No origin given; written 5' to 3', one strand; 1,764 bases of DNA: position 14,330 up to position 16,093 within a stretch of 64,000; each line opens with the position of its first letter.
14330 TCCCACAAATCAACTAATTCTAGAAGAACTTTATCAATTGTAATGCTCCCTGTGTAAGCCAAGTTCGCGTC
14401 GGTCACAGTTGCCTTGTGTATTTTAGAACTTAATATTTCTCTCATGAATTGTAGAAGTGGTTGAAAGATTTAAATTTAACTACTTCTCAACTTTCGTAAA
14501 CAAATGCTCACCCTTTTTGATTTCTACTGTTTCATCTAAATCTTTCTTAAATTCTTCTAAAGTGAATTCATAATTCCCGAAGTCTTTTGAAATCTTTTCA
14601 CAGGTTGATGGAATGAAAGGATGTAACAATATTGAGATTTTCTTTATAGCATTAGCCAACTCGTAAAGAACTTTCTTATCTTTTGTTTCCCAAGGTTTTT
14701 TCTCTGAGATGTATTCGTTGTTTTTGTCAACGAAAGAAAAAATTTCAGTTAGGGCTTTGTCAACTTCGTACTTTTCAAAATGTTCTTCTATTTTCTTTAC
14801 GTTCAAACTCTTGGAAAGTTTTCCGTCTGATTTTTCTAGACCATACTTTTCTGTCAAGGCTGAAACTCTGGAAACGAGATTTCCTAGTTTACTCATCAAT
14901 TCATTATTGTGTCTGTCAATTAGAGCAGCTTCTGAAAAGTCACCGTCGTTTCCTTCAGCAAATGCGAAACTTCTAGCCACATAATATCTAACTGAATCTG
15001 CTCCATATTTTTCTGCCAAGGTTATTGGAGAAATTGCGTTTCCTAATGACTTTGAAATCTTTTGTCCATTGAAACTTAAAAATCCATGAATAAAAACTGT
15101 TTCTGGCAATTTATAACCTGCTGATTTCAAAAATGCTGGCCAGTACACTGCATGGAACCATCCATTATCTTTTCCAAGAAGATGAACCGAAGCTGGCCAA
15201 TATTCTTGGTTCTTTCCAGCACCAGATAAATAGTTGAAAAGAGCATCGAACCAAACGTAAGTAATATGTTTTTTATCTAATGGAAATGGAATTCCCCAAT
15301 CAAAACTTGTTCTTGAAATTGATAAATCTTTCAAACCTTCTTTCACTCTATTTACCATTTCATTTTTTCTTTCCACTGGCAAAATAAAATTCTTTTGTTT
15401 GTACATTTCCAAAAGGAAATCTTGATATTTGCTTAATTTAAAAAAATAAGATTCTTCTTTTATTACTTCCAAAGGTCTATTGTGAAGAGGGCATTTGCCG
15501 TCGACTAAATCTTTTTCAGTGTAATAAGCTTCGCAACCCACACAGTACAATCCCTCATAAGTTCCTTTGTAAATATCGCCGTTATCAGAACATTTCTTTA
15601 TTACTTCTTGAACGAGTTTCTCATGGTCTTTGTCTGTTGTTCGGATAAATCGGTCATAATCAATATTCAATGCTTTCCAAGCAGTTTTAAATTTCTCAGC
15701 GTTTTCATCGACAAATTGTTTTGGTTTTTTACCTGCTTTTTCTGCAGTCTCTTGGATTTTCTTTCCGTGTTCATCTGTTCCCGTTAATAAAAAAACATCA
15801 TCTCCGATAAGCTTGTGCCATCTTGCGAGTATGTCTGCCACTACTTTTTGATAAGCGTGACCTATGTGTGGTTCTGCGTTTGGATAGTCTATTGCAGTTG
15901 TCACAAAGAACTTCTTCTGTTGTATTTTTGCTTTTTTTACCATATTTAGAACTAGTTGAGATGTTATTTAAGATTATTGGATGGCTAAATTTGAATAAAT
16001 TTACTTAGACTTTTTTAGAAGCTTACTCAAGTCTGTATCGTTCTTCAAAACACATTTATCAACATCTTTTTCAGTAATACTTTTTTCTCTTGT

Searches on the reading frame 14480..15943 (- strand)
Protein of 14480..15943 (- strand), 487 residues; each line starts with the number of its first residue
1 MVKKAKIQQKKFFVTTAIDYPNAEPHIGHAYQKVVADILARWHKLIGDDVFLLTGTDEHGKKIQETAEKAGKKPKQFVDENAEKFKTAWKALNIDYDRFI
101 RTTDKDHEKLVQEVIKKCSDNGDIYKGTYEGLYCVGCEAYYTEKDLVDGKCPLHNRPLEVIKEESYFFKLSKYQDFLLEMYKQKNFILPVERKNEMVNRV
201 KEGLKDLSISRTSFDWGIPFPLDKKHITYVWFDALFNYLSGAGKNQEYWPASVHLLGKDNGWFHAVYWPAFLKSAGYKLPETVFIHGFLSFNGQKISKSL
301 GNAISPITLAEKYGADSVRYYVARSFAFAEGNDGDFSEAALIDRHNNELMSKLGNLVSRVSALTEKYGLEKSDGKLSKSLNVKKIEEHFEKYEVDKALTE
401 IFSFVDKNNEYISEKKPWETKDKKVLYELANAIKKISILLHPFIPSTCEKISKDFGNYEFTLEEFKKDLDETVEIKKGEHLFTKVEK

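Call 68: search_protein_families(library=ncbifam, proteins=[window:14480-15943:-], max_evalue=1e-10)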
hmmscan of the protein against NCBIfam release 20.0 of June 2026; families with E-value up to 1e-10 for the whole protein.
window:14480-15943:- (487 aa): 19 families
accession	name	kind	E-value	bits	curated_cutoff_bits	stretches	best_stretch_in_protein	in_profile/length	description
NF008900.0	PRK12267.1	equivalog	1.5e-179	598.6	598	1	8-486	2-511/648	methionine--tRNA ligase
TIGR00398.1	metG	equivalog_domain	3.2e-144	481.6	336.35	1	12-486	1-530/530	methionine--tRNA ligase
NF001100.0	PRK00133.1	equivalog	6.7e-103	345.5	587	2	134-487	158-533/676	methionine--tRNA ligase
NF008860.0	PRK11893.2-2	equivalog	5.7e-89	299.6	761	3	12-142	3-134/583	methionine--tRNA ligase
NF008957.0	PRK12300.1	subfamily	8.6e-35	120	677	1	278-467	609-792/946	leucine--tRNA ligase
NF009687.0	PRK13208.1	equivalog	5.3e-34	117.5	738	2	282-468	520-718/801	valine--tRNA ligase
TIGR00422.1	valS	equivalog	5.7e-33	113.9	612.1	1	278-476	507-722/863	valine--tRNA ligase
TIGR00396.1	leuS_bact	equivalog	6.6e-33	113.8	548.4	2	7-182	26-205/843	leucine--tRNA ligase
NF004349.1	PRK05729.1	equivalog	2.2e-29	102.3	704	1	246-473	465-703/860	valine--tRNA ligase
TIGR00392.1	ileS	equivalog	5.1e-29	101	621.4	1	230-459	538-793/861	isoleucine--tRNA ligase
NF008859.0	PRK11893.2-1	equivalog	2.2e-28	99.5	553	2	10-143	2-137/498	methionine--tRNA ligase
TIGR00395.1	leuS_arch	equivalog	8.1e-28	96.9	648.5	1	278-472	603-793/938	leucine--tRNA ligase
TIGR00435.1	cysS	equivalog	2.9e-16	59.6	340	0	282-437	251-402/466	cysteine--tRNA ligase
NF000540.1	alt_ValS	exception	3e-15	55.2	900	0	286-451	564-739/827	valine--tRNA ligase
NF000258.1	MupB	exception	2.6e-14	52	1900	1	230-481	515-789/1033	mupirocin-resistant isoleucine--tRNA ligase MupB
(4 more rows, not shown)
